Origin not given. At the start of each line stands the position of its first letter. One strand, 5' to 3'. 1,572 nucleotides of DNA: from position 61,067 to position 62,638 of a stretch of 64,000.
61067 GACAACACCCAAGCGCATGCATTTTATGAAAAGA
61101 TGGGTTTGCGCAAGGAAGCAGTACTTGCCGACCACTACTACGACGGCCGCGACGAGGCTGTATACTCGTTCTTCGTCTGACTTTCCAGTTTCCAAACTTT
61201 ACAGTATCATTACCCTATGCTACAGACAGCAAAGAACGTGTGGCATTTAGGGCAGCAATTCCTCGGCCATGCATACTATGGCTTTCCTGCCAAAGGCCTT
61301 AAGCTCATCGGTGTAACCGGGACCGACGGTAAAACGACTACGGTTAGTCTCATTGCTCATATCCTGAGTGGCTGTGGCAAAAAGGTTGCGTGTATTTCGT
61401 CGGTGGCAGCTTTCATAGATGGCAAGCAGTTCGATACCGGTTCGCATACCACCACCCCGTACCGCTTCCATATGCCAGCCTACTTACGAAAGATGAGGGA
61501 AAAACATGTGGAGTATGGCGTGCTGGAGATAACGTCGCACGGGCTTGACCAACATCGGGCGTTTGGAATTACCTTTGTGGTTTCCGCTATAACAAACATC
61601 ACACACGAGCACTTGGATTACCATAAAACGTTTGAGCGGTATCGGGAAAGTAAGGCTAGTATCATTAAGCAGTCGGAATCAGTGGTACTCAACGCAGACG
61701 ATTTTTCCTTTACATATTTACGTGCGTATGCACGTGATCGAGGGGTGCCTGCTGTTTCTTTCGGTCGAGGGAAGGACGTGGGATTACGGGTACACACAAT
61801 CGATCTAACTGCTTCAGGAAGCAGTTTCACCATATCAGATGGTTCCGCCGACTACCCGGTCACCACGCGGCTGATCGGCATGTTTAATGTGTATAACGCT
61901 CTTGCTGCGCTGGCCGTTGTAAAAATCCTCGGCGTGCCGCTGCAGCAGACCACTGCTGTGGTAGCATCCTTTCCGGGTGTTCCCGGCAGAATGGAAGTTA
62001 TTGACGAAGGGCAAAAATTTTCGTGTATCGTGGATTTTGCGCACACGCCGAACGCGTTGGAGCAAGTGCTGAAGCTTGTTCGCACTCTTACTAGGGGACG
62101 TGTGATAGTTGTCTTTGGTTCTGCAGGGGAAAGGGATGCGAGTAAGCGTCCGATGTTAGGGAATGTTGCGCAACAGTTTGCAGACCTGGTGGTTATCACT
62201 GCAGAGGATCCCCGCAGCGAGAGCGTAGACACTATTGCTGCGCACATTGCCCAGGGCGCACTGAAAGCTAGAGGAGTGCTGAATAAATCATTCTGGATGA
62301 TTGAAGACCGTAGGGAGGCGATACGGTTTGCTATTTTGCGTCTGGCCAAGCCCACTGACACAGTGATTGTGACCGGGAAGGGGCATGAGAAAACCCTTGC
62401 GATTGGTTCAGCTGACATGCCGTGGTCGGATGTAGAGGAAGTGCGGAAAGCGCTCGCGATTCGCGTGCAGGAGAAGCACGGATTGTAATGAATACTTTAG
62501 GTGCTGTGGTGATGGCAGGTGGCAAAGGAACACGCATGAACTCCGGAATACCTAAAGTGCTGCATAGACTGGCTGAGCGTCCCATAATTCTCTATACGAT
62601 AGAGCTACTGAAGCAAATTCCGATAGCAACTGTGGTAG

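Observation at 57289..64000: Strongly condensed division/cell-wall cluster with non-canonical insertions: GNAT between ftsI and murE, a truncated MurE-like ligase, and a GlmU-uridylyltransferase-only gene between murE and murC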

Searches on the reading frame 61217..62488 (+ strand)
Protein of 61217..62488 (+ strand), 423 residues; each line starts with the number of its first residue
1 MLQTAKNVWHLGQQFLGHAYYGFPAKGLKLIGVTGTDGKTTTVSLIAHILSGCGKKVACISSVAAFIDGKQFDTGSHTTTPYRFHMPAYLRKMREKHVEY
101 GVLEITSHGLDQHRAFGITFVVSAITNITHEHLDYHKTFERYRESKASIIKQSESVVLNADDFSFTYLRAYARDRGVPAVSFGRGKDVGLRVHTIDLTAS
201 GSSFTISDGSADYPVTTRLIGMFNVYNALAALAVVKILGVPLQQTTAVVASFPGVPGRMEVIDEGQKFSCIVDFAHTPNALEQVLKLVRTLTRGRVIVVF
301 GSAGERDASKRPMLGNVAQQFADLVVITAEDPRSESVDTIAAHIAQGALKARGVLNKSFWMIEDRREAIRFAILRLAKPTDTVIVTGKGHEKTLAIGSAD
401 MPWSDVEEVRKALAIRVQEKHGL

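Call 7: search_protein_families(library=pfam, proteins=[window:61217-62488:+], max_evalue=0.01)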
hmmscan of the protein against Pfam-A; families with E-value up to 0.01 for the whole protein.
window:61217-62488:+ (423 aa): 3 families
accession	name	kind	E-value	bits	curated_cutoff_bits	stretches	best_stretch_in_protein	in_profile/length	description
PF08245.18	Mur_ligase_M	-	4.3e-47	161.1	24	1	33-235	1-200/200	Mur ligase middle domain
PF02875.26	Mur_ligase_C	-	9.7e-32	110.9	28.4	1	257-389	1-127/127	Mur ligase, glutamate ligase domain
PF13602.12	ADH_zinc_N_2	-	0.0075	17.6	27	0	263-370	19-121/134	Zinc-binding dehydrogenase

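Call 8: search_protein_families(library=ncbifam, proteins=[window:61217-62488:+], max_evalue=0.01)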
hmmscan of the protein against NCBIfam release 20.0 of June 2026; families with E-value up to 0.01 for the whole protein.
window:61217-62488:+ (423 aa): 30 families (the best 25 are shown)
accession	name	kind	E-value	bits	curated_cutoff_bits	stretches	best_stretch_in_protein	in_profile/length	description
TIGR01085.1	murE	subfamily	2.4e-123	412.5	257.3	1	17-413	74-471/472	UDP-N-acetylmuramyl-tripeptide synthetase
NF001126.0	PRK00139.1-4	equivalog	1.5e-115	386.5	373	1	16-414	92-483/486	UDP-N-acetylmuramoyl-L-alanyl-D-glutamate--2,6-diaminopimelate ligase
NF001124.0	PRK00139.1-2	equivalog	7.1e-111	371.4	476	1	19-417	102-496/500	UDP-N-acetylmuramoyl-L-alanyl-D-glutamate--2,6-diaminopimelate ligase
NF008896.0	PRK11929.1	equivalog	8.6e-102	341.6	1023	1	17-417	101-502/965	bifunctional UDP-N-acetylmuramoyl-L-alanyl-D-glutamate--2,6-diaminopimelate ligase MurE/UDP-N-acetylmuramoyl-tripeptide--D-alanyl-D-alanine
NF001123.0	PRK00139.1-1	equivalog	4.6e-88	296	586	1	17-413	96-489/493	UDP-N-acetylmuramoyl-L-alanyl-D-glutamate--2,6-diaminopimelate ligase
NF010628.0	PRK14022.1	equivalog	3.6e-76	256.8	536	1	15-393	98-460/483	UDP-N-acetylmuramoyl-L-alanyl-D-glutamate--L-lysine ligase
NF001129.0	PRK00139.2-3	equivalog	1.8e-52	178.5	762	1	15-407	105-508/517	UDP-N-acetylmuramoyl-L-alanyl-D-glutamate--2,6-diaminopimelate ligase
NF001130.0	PRK00139.2-4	equivalog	4.5e-51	174.1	715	1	15-412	96-509/516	UDP-N-acetylmuramoyl-L-alanyl-D-glutamate--2,6-diaminopimelate ligase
NF001131.0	PRK00139.2-5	equivalog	7.9e-43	147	1000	1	18-391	99-460/483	UDP-N-acetylmuramoyl-L-alanyl-D-glutamate--2,6-diaminopimelate ligase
TIGR02068.2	cya_phycin_syn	equivalog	1.4e-39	135.9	850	1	30-392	481-853/862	cyanophycin synthetase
NF001127.0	PRK00139.2-1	equivalog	8.1e-36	123.8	997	1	15-405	96-502/520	UDP-N-acetylmuramoyl-L-alanyl-D-glutamate--2,6-diaminopimelate ligase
NF010623.0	PRK14016.1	subfamily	7.2e-35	120.4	877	1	30-393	482-856/871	cyanophycin synthetase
NF053645.1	pMurC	equivalog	3.3e-33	115.1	560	3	193-335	289-431/492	pseudomurein biosynthesis peptide ligase pMurC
TIGR01087.1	murD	equivalog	4.7e-31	108.3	211.95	2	90-289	144-339/441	UDP-N-acetylmuramoyl-L-alanine--D-glutamate ligase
TIGR01082.1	murC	equivalog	1.6e-30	106.6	335.1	2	122-302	170-354/449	UDP-N-acetylmuramate--L-alanine ligase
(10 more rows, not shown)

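Call 12: find_homologous_proteins(query=window:61217-62488:+)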
Query window:61217-62488:+ (423 aa): 8000 proteins with E <= 0.001 among 8000 candidates; the best 120 are listed.
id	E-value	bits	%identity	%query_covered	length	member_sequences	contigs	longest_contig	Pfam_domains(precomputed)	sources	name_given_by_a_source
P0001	4.1e-279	943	100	100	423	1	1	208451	PF02875.27,PF08245.19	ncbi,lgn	-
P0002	2.4e-157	542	59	100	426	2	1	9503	PF02875.27,PF08245.19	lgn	-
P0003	2.0e-152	526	57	100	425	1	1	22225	PF02875.27,PF08245.19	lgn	-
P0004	7.9e-125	435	50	98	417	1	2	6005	PF02875.27,PF08245.19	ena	-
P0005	1.8e-123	431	50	98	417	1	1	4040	PF02875.27,PF08245.19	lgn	-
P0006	1.5e-122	428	50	97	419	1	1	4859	PF02875.27,PF08245.19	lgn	-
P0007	1.8e-121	424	47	97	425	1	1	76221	PF02875.27,PF08245.19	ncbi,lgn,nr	ncbi:MAG: UDP-N-acetylmuramoyl-L-alanyl-D-glutamate--2,6-diaminopimelate ligase [Patescibacteria gro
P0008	6.4e-119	416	48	97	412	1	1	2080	PF02875.27,PF08245.19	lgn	-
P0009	1.4e-118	415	49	98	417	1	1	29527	PF02875.27,PF08245.19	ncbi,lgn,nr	ncbi:MAG: UDP-N-acetylmuramoyl-L-alanyl-D-glutamate--2,6-diaminopimelate ligase [bacterium]|nr:UDP-N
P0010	1.3e-114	402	48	96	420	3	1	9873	PF02875.27,PF08245.19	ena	-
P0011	1.9e-114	401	49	98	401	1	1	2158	PF02875.27,PF08245.19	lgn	-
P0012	5.0e-114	400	48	96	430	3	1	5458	PF02875.27,PF08245.19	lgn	-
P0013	6.6e-114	399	47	98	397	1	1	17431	PF02875.27,PF08245.19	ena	-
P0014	2.3e-113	397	47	96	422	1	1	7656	PF02875.27,PF08245.19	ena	-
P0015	5.8e-113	396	48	98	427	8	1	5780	PF02875.27,PF08245.19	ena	-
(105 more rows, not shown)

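Call 13: find_encoding_contigs(protein=P0001, flank=10000, max_places=4)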
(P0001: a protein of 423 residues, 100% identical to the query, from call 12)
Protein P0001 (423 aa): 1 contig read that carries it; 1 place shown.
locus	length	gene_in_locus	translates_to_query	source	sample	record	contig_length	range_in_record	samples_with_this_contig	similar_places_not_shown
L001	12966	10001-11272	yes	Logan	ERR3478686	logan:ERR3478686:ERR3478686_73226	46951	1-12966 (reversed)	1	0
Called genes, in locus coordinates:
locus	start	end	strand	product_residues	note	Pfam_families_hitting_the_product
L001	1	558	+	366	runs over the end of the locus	PF00483:NTP_transferase, PF12804:NTP_transf_3 (weak), PF22640:ManC_GMP_beta-helix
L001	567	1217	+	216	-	PF02397:Bac_transf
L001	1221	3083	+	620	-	PF13196:DUF4012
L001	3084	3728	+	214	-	PF11967:RecO_N, PF02565:RecO_C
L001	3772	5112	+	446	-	PF00587:tRNA-synt_2b (weak), PF03129:HGTP_anticodon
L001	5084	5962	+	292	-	-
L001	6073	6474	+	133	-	PF02381:MraZ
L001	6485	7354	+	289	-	PF01795:Methyltransf_5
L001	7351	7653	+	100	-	-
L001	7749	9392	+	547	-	PF03717:PBP_dimer, PF00905:Transpeptidase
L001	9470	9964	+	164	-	PF13302:Acetyltransf_3 (weak), PF00583:Acetyltransf_1, PF13673:Acetyltransf_10, PF13508:Acetyltransf_7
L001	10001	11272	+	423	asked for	PF08245:Mur_ligase_M, PF02875:Mur_ligase_C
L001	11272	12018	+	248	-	PF00483:NTP_transferase, PF01128:IspD (weak), PF12804:NTP_transf_3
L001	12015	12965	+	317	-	?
